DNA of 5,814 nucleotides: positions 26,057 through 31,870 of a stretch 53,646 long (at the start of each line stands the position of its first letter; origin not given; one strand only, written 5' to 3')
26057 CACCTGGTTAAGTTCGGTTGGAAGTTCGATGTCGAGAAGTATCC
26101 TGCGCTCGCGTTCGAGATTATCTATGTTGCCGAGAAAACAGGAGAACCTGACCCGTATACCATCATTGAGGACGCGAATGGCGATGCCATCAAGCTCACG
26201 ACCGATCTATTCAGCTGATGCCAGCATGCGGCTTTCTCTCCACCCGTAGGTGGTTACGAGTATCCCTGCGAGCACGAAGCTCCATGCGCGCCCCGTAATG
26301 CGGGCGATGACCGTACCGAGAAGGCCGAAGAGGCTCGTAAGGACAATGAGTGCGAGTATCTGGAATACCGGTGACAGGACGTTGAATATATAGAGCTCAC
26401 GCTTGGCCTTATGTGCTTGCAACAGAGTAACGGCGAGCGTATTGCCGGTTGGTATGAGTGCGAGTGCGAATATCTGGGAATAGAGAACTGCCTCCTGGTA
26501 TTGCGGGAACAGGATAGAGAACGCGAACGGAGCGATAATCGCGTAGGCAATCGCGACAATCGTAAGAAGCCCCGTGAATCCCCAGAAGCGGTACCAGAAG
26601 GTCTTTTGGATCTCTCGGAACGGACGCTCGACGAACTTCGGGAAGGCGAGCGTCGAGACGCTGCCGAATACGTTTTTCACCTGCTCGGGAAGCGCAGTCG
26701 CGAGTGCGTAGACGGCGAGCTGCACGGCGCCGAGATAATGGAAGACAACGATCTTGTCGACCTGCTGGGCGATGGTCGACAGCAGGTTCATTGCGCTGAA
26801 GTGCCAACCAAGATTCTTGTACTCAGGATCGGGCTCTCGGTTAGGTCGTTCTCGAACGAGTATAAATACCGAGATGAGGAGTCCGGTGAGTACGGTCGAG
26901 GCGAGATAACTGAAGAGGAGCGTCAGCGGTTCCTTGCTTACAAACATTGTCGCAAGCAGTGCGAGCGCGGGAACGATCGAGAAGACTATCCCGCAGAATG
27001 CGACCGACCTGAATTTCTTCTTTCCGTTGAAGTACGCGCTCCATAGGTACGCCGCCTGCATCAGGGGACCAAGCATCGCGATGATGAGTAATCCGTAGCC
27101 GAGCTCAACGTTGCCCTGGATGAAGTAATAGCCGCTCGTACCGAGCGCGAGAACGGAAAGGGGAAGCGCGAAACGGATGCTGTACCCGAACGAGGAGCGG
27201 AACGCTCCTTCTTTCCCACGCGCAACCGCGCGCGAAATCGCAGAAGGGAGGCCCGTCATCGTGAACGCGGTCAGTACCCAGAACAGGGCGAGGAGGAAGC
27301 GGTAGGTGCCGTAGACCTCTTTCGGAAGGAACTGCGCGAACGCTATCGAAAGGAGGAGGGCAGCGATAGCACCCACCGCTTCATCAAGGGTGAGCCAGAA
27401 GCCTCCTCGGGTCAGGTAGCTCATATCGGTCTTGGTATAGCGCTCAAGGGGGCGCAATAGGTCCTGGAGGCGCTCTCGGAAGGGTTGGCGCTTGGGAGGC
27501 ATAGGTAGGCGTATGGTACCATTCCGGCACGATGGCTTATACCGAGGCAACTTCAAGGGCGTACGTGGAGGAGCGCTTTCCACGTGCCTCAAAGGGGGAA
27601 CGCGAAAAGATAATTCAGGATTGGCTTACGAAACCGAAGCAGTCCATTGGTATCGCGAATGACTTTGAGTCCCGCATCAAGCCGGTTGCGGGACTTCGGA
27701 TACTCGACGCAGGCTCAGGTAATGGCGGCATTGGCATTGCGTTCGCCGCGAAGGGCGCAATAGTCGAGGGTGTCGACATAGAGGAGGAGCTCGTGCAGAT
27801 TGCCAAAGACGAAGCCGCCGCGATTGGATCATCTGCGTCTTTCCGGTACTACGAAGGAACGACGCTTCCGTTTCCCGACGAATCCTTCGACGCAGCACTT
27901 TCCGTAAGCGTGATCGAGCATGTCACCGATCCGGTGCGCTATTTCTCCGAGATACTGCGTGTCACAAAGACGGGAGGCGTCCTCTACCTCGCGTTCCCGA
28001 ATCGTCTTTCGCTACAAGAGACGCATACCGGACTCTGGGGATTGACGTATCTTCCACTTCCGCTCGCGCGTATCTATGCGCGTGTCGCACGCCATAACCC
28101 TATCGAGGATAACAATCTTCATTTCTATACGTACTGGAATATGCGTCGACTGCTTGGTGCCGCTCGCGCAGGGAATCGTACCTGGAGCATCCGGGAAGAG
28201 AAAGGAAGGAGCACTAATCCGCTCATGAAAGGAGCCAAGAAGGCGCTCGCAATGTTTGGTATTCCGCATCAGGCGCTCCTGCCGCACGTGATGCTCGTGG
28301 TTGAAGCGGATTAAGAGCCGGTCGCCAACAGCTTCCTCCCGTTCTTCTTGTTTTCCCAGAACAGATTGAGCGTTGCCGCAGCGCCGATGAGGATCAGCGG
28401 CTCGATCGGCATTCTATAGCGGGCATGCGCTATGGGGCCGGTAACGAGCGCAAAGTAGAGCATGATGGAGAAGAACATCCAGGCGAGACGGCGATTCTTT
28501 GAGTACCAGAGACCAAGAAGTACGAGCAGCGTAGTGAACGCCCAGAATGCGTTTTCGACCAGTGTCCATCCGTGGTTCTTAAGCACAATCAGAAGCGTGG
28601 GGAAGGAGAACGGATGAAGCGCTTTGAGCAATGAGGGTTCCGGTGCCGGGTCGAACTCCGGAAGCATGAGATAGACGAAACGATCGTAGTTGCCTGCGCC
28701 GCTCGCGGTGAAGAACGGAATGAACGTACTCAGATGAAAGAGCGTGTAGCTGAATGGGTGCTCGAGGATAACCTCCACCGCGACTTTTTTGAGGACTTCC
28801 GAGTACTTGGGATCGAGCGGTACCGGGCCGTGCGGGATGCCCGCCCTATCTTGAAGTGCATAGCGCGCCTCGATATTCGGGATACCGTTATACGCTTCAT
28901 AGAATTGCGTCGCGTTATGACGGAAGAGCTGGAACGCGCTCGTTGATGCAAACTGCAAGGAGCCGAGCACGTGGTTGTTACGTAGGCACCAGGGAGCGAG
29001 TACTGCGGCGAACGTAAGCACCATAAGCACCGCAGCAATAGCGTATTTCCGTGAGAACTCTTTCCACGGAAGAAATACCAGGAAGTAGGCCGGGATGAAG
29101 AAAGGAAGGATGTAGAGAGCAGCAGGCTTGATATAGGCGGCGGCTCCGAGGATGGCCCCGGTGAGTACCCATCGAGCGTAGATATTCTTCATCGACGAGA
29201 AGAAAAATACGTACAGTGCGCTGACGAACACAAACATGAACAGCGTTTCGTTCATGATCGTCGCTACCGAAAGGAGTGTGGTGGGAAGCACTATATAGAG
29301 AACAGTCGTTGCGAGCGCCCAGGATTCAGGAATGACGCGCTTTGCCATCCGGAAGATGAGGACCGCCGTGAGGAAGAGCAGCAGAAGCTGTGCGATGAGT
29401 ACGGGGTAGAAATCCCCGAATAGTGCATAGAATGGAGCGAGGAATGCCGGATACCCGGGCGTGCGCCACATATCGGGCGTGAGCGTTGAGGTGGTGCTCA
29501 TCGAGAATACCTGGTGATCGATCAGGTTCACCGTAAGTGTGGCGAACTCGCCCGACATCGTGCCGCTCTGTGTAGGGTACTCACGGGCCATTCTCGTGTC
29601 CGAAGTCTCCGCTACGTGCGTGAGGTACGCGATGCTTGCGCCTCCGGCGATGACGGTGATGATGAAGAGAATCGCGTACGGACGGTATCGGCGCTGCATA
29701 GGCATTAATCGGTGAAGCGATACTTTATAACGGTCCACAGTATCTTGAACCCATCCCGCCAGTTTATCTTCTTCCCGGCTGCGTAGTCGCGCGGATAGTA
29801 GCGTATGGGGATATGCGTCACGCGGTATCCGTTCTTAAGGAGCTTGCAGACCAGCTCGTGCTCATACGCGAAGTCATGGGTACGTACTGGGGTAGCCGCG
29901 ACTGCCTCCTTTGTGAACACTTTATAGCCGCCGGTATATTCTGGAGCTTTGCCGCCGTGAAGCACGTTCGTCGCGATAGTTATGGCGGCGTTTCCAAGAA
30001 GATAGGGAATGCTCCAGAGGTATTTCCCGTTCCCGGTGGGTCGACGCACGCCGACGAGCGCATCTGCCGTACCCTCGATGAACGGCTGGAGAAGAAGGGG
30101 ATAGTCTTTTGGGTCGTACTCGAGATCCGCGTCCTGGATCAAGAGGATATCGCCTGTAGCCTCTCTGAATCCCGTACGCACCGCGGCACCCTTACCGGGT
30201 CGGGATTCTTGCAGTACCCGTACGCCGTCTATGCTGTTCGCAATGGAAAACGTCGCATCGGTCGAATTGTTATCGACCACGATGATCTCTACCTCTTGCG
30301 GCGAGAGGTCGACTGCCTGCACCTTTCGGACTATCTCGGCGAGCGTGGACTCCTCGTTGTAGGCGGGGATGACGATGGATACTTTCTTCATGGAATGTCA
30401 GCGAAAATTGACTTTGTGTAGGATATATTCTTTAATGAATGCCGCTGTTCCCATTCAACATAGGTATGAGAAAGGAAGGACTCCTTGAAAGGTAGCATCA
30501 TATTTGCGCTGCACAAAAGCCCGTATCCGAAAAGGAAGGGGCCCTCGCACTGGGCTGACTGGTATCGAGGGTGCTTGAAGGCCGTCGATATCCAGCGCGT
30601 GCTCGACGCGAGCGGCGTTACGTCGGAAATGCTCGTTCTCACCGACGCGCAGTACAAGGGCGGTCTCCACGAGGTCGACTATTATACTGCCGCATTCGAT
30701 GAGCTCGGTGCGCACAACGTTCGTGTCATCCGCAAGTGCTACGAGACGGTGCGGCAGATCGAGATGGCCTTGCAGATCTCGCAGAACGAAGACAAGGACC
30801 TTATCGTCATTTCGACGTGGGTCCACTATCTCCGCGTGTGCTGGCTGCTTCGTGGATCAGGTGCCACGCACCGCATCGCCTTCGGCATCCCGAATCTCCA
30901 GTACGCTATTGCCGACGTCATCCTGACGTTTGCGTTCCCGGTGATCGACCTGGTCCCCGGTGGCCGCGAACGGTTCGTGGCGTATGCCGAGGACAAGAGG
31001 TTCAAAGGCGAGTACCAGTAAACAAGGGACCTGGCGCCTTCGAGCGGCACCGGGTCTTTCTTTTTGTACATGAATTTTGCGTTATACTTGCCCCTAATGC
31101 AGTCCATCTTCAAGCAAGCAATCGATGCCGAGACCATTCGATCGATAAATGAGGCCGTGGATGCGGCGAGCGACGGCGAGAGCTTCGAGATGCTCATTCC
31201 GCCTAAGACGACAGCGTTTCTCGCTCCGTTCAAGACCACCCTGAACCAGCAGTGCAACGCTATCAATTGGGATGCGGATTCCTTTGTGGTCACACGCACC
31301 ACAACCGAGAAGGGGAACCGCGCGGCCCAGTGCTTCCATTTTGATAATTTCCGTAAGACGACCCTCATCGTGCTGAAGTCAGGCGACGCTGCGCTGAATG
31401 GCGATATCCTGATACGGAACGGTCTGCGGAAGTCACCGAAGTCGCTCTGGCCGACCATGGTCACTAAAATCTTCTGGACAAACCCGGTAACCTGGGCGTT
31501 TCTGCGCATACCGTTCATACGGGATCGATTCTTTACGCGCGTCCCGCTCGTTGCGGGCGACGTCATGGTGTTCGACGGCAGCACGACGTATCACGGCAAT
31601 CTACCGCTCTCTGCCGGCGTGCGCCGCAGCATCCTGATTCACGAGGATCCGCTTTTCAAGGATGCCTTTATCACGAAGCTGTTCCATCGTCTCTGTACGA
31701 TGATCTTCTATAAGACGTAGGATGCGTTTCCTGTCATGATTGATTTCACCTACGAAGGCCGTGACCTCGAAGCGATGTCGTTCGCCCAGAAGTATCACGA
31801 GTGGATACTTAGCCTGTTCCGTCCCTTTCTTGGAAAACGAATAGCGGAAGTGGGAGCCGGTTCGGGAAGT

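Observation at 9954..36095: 25-kb glycan-assembly island wedged between murD/murC and murB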

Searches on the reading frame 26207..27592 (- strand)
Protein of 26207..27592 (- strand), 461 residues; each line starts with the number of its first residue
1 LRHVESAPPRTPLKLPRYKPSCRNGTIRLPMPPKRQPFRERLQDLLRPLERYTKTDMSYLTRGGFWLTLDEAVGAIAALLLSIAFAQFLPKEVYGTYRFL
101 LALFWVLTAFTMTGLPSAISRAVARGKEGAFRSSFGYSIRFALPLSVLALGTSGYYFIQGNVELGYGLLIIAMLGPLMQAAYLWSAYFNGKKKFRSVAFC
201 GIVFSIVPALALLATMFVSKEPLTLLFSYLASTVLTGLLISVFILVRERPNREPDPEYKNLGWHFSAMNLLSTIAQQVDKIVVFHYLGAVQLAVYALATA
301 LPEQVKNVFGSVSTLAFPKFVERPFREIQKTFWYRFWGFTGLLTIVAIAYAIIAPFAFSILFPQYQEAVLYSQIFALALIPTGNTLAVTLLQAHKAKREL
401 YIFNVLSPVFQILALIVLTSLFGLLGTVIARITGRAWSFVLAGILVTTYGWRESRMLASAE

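Call 4: search_protein_families(library=pfam, proteins=[window:26207-27592:-], max_evalue=0.01)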
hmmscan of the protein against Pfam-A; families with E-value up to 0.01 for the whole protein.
window:26207-27592:- (461 aa): 2 families
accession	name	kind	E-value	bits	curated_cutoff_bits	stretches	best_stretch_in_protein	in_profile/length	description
PF01943.22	Polysacc_synt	-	3e-16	60.1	28.2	1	60-321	1-271/274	Polysaccharide biosynthesis protein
PF13440.11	Polysacc_synt_3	-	9.5e-11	41.9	23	1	86-320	3-240/293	Polysaccharide biosynthesis protein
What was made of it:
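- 26207..27502 (-): Wzx-type (MOP family) flippase. Polysacc_synt E=3e-16 (call 4).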

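Call 8: search_protein_families(library=ncbifam, proteins=[window:26207-27592:-], max_evalue=0.01)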
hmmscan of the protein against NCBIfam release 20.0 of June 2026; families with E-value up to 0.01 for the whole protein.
window:26207-27592:- (461 aa): 1 family
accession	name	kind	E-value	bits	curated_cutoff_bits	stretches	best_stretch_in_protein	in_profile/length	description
TIGR02900.1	spore_V_B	equivalog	0.0017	17.2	372.3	1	61-126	2-69/488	stage V sporulation protein B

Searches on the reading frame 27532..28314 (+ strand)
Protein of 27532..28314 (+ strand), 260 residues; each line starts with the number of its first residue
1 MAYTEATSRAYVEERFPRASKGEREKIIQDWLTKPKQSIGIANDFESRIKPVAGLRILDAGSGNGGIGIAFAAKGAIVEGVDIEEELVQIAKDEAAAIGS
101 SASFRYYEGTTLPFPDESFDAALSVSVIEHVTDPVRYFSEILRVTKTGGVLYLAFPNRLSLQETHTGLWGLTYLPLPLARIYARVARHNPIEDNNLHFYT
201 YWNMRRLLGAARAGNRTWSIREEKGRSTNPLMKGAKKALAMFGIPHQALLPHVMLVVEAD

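Call 4: search_protein_families(library=pfam, proteins=[window:27532-28314:+], max_evalue=0.01)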
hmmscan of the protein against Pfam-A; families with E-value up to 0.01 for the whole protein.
window:27532-28314:+ (260 aa): 10 families
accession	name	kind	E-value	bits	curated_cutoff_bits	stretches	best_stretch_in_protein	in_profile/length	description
PF08241.18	Methyltransf_11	-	2.1e-20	73.6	21.2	1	58-153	1-95/95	Methyltransferase domain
PF13649.12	Methyltransf_25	-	1.1e-17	64.9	27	1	57-149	1-97/97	Methyltransferase domain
PF13847.12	Methyltransf_31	-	1.6e-16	60.7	27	1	53-157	3-113/145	Methyltransferase domain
PF13489.12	Methyltransf_23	-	1.4e-11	44.9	27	1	53-169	22-132/164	Methyltransferase domain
PF08242.18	Methyltransf_12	-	2.1e-10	41.6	30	1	58-151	1-98/98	Methyltransferase domain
PF01209.24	Ubie_methyltran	-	8.8e-09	35.5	20.1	1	51-153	45-151/233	ubiE/COQ5 methyltransferase family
PF02353.26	CMAS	-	6.4e-06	26.1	27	1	53-154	62-165/273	Mycolic acid cyclopropane synthetase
PF07021.18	MetW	-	0.00042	20.4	21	1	53-157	13-111/193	Methionine biosynthesis protein MetW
PF09445.16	Methyltransf_15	-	0.0018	18.3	22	1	56-113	3-60/165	RNA cap guanine-N2 methyltransferase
PF05175.20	MTS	-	0.0057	16.8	23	1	55-120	33-100/170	Methyltransferase small domain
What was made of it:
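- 27532..28314 (+): Methyltransferase. Methyltransf_11 E=2.1e-20 (call 4).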

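Call 59: search_protein_families(library=ncbifam, proteins=[window:27532-28314:+], max_evalue=0.001)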
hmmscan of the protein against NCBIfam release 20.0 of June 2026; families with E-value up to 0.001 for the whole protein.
window:27532-28314:+ (260 aa): 36 families (the best 25 are shown)
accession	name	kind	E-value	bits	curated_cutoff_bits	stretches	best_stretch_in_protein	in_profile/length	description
TIGR01983.1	UbiG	equivalog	1.9e-15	56.8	102.95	1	43-158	39-156/228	bifunctional 2-polyprenyl-6-hydroxyphenol methylase/3-demethylubiquinol 3-O-methyltransferase UbiG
TIGR02021.1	BchM-ChlM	equivalog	1.3e-13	50.9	158.9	1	21-146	22-148/218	magnesium protoporphyrin IX methyltransferase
NF001241.0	PRK00216.1-2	equivalog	6.9e-12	45.5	327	1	47-155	45-149/231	demethylmenaquinone methyltransferase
NF041536.1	ArsM_DUF2284_UU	exception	1.4e-11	43.4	575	1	40-154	64-181/459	arsenite methyltransferase/DUF2284 domain selenoprotein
NF041537.1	ArsM_AhpD_UU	exception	2.3e-11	43.1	510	1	40-154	64-181/345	arsenite methyltransferase/AhpD domain selenoprotein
NF047649.1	MTase_UXPK_star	exception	4.5e-11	42.3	460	1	39-154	64-182/283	methyltransferase/UXPK-star double selenoprotein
NF008264.0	PRK11036.1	equivalog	7.3e-11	42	366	1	53-161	44-155/261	tRNA uridine 5-oxyacetic acid(34) methyltransferase CmoM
NF045667.1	MTase_DVU1556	equivalog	1.4e-10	41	155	1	53-153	22-119/213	DVU_1556 family methyltransferase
NF043040.1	corrin_prot_MT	hypoth_equivalog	2e-10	40.5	180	1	51-154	40-148/216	corrinoid protein-associated methyltransferase CpaM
TIGR01934.1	MenG_MenH_UbiE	subfamily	3e-10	39.8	158.35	1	47-153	33-141/223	ubiquinone/menaquinone biosynthesis methyltransferase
NF008823.0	PRK11873.1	subfamily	4.1e-10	39.6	263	1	54-153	78-181/272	arsenite methyltransferase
TIGR02072.1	BioC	equivalog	2.2e-09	37.5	184.95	1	55-166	36-145/244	malonyl-ACP O-methyltransferase BioC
NF053839.1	CPFASynBruc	equivalog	2.6e-09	36.5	600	1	54-153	175-276/410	cyclopropane fatty acid synthase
NF041255.1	mycofact_MftM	equivalog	5.3e-08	32.5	200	1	50-148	136-236/289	mycofactocin oligosaccharide methyltransferase MftM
NF007610.0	PRK10258.1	equivalog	1.3e-07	31.3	342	1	56-165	45-150/251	malonyl-ACP O-methyltransferase BioC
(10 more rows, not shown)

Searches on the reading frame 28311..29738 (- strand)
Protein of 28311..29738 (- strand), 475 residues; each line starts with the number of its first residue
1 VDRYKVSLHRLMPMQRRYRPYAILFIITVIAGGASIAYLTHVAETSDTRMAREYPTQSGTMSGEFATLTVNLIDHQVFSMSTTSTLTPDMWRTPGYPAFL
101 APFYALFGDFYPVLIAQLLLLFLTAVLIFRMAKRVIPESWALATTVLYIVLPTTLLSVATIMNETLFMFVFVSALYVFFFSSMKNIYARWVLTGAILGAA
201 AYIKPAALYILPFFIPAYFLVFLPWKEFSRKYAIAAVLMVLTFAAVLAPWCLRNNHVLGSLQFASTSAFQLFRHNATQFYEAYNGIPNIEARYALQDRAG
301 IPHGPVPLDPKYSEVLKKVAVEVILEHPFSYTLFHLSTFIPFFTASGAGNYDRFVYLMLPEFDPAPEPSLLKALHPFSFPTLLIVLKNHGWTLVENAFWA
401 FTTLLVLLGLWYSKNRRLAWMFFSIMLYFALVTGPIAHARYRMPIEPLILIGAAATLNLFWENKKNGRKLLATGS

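Call 4: search_protein_families(library=pfam, proteins=[window:28311-29738:-], max_evalue=0.01)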
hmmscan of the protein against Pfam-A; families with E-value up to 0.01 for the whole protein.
window:28311-29738:- (475 aa): 2 families
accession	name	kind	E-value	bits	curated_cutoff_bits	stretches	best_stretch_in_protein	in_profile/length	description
PF13231.12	PMT_2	-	5.5e-08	33.6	26.1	1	93-250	3-157/160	Dolichyl-phosphate-mannose-protein mannosyltransferase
PF09594.16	GT87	-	0.0046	17.2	25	1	97-248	4-147/237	Glycosyltransferase family 87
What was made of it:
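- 28311..30391 (-): GT-C (PMT_2) transferase (28311-29705) and GT2 polyprenyl-phosphate sugar synthase-like gene (29705-30391). PMT_2, 33.6 bits against a cut-off of 26.1 (call 4).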

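Call 8: search_protein_families(library=ncbifam, proteins=[window:28311-29738:-], max_evalue=0.01)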
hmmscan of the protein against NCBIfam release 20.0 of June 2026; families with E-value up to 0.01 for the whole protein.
window:28311-29738:- (475 aa): 1 family
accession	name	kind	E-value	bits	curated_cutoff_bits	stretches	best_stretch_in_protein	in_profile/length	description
NF047440.1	LA3751_2_3_fam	subfamily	1.2e-05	24.3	200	1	96-270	85-260/460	LA_3751/LA_3752 family putative glycosyltransferase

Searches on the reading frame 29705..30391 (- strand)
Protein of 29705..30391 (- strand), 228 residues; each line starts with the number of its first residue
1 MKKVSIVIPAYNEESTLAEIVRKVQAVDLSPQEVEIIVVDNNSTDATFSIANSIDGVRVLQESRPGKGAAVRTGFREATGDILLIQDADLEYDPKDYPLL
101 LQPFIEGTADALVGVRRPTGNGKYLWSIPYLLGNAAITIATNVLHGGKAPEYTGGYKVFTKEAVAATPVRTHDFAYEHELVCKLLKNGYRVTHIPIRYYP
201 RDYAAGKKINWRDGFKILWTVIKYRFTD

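Call 5: search_protein_families(library=pfam, proteins=[window:29705-30391:-], max_evalue=0.01)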
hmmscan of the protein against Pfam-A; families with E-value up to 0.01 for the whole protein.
window:29705-30391:- (228 aa): 3 families
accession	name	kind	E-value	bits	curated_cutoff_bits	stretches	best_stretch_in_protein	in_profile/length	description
PF00535.33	Glycos_transf_2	-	4.3e-32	111.8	23.3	1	5-164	1-164/168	Glycosyl transferase family 2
PF13641.12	Glyco_tranf_2_3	-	3.9e-12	47.1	27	1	4-130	3-136/230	Glycosyltransferase like family 2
PF10111.15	Glyco_tranf_2_2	-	0.00017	21.6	27.3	1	5-89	1-91/276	Glycosyltransferase like family 2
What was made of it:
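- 28311..30391 (-): Glycos_transf_2 E=4.3e-32 (call 5).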

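Call 8: search_protein_families(library=ncbifam, proteins=[window:29705-30391:-], max_evalue=0.01)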
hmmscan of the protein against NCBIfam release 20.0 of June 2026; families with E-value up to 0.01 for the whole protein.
window:29705-30391:- (228 aa): 21 families
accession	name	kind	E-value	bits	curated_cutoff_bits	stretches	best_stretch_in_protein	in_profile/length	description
TIGR04182.1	glyco_TIGR04182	equivalog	4.6e-36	124.7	325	1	3-224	1-217/293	S-layer glycoprotein N-glycosyltransferase AglJ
TIGR04283.1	glyco_like_mftF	equivalog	2.6e-17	63.2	182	1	4-102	1-94/221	TIGR04283 family arsenosugar biosynthesis glycosyltransferase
NF010496.0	PRK13915.1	equivalog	2.4e-16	59.7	262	1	2-108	31-146/307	glucosyl-3-phosphoglycerate synthase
NF041391.1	DPhHxTase_Halo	equivalog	4.6e-16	58.5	375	1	10-202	3-187/213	dolichyl-phosphate hexose transferase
NF007986.1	PRK10714.1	equivalog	5.5e-15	55.2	529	1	1-117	5-126/316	undecaprenyl-phosphate 4-deoxy-4-formamido-L-arabinose transferase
NF047588.1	GlcsyltransPgfSStrep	equivalog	6.7e-14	51.8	500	1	3-123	2-128/308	glycosyltransferase PgfS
NF058614.1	PPMAGASynPpgS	equivalog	5e-13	49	370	1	4-219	2-217/226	polyprenyl-phospho-N-acetylgalactosaminyl synthase PpgS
NF041875.1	EPS_EpsD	equivalog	3.2e-12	46.5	370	1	4-94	1-94/325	exopolysaccharide biosynthesis glycosyltransferase EpsD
NF007482.0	PRK10073.1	equivalog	1.3e-11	44.2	423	1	2-102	6-108/334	glycosyltransferase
TIGR03937.1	PgaC_IcaA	equivalog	2.2e-11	43.4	422.3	1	2-108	45-154/407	poly-beta-1,6-N-acetyl-D-glucosamine synthase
TIGR03965.1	mycofact_glyco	equivalog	2.4e-11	43.2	280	1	2-106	74-181/467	mycofactocin biosynthesis glycosyltransferase MftF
NF041865.1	EpsU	equivalog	5.9e-09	35.4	700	1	2-94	39-137/394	exopolysaccharide biosynthesis GT2 family glycosyltransferase EpsU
NF038302.1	EPS_HpsE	equivalog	4e-08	32.6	300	1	4-87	3-94/307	hormogonium polysaccharide biosynthesis glycosyltransferase HpsE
TIGR03111.1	glyc2_xrt_Gpos1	hypoth_equivalog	6.2e-08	31.9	363.95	1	3-89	50-141/439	TIGR03111 family XrtG-associated glycosyltransferase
TIGR03469.1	HpnB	hypoth_equivalog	1.3e-06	27.7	379.25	1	3-95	45-151/386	hopene-associated glycosyltransferase HpnB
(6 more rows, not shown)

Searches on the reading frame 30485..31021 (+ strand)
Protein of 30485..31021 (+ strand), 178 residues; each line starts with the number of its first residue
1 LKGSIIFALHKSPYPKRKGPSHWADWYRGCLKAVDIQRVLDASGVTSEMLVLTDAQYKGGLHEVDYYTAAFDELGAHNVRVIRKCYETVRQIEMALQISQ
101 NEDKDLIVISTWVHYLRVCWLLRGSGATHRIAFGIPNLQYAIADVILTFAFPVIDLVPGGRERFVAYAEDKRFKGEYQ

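Call 5: search_protein_families(library=pfam, proteins=[window:30485-31021:+], max_evalue=0.01)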
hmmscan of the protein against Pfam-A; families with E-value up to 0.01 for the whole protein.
window:30485-31021:+ (178 aa): 0 families

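Call 9: search_protein_families(library=ncbifam, proteins=[window:30485-31021:+], max_evalue=0.01)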
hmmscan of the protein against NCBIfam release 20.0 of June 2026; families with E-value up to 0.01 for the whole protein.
window:30485-31021:+ (178 aa): 0 families

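Call 32: search_protein_families(library=pfam, proteins=[window:30485-31021:+], max_evalue=5)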
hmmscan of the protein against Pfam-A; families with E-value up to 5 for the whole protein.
window:30485-31021:+ (178 aa): 1 family
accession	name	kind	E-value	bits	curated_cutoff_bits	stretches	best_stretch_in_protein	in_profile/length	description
PF08335.16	GlnD_UR_UTase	-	0.16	12.5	21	1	73-110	62-99/141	GlnD PII-uridylyltransferase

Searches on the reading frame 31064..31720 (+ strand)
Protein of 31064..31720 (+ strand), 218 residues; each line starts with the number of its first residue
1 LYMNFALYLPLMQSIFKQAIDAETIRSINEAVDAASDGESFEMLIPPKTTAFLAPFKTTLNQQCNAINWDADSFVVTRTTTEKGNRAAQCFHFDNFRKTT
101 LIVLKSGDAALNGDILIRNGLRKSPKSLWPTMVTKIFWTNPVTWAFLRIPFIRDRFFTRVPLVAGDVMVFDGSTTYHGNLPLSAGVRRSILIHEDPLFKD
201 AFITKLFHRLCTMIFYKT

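Call 5: search_protein_families(library=pfam, proteins=[window:31064-31720:+], max_evalue=0.01)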
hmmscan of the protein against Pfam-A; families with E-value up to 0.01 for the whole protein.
window:31064-31720:+ (218 aa): 0 families

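Call 9: search_protein_families(library=ncbifam, proteins=[window:31064-31720:+], max_evalue=0.01)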
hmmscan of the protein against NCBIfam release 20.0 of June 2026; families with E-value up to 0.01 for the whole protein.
window:31064-31720:+ (218 aa): 0 families

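Call 32: search_protein_families(library=pfam, proteins=[window:31097-31720:+], max_evalue=5)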
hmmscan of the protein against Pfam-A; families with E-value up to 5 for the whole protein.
window:31097-31720:+ (207 aa): 0 families
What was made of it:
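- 30485..31720 (+): Two proteins of unknown family (30485-31021 and 31097-31720). No Pfam or NCBIfam match (calls 5, 9, 32).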
